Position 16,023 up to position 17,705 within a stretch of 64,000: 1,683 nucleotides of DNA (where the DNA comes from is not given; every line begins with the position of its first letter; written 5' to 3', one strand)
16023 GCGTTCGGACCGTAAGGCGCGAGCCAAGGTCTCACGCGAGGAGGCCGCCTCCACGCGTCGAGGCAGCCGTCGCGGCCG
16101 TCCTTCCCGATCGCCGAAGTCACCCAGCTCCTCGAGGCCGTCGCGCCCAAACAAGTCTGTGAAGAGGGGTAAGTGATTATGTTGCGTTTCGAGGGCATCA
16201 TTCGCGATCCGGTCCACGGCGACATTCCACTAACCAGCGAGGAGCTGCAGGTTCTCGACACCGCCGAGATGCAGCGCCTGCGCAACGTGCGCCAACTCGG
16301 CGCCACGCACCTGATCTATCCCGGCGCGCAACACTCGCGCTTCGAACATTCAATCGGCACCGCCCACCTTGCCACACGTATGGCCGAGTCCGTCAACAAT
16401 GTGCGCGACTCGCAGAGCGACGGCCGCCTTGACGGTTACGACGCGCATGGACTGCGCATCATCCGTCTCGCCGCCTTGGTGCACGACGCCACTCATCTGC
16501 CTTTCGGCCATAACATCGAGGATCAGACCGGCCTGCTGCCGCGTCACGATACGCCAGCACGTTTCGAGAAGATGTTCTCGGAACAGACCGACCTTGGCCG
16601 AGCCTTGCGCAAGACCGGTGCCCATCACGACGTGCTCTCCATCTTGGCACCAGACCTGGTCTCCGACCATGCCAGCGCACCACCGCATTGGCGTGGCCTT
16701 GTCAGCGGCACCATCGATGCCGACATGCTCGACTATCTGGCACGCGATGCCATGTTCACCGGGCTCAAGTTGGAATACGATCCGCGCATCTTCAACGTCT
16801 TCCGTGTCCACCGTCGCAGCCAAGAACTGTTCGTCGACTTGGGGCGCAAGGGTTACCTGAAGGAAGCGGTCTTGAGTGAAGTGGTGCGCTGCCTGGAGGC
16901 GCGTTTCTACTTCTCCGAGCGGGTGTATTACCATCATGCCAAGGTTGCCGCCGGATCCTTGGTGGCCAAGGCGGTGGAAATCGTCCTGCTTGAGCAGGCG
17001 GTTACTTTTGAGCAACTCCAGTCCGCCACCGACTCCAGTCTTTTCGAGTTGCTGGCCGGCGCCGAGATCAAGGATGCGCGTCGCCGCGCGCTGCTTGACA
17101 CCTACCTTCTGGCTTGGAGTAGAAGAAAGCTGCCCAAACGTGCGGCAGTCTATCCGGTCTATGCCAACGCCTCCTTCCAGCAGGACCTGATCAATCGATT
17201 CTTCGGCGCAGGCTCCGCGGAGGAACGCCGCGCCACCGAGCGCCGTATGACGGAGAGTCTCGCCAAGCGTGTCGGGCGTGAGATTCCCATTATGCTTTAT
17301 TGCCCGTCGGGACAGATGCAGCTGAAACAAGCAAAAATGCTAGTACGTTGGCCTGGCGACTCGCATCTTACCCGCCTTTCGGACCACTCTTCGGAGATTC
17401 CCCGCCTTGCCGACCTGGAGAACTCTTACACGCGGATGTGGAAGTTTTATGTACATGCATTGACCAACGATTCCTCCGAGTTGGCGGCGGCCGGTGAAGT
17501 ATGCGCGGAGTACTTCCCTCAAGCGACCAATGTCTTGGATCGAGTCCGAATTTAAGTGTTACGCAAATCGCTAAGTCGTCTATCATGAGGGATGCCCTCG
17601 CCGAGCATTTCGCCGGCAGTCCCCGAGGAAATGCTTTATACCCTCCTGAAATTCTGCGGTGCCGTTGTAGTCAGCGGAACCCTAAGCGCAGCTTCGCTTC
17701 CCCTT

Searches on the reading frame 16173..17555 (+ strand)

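Call 66: search_protein_families(library=pfam, proteins=[window:16173-17555:+], max_evalue=0.00001)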
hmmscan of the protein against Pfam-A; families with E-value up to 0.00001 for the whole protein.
window:16173-17555:+ (460 aa): 2 families
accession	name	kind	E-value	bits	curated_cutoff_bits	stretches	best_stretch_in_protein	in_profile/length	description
PF01966.28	HD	-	2.9e-07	31.2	22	1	56-138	1-59/116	HD domain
PF19276.4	HD_assoc_2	-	3.9e-06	26.9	23.1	1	241-433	31-199/222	HD associated region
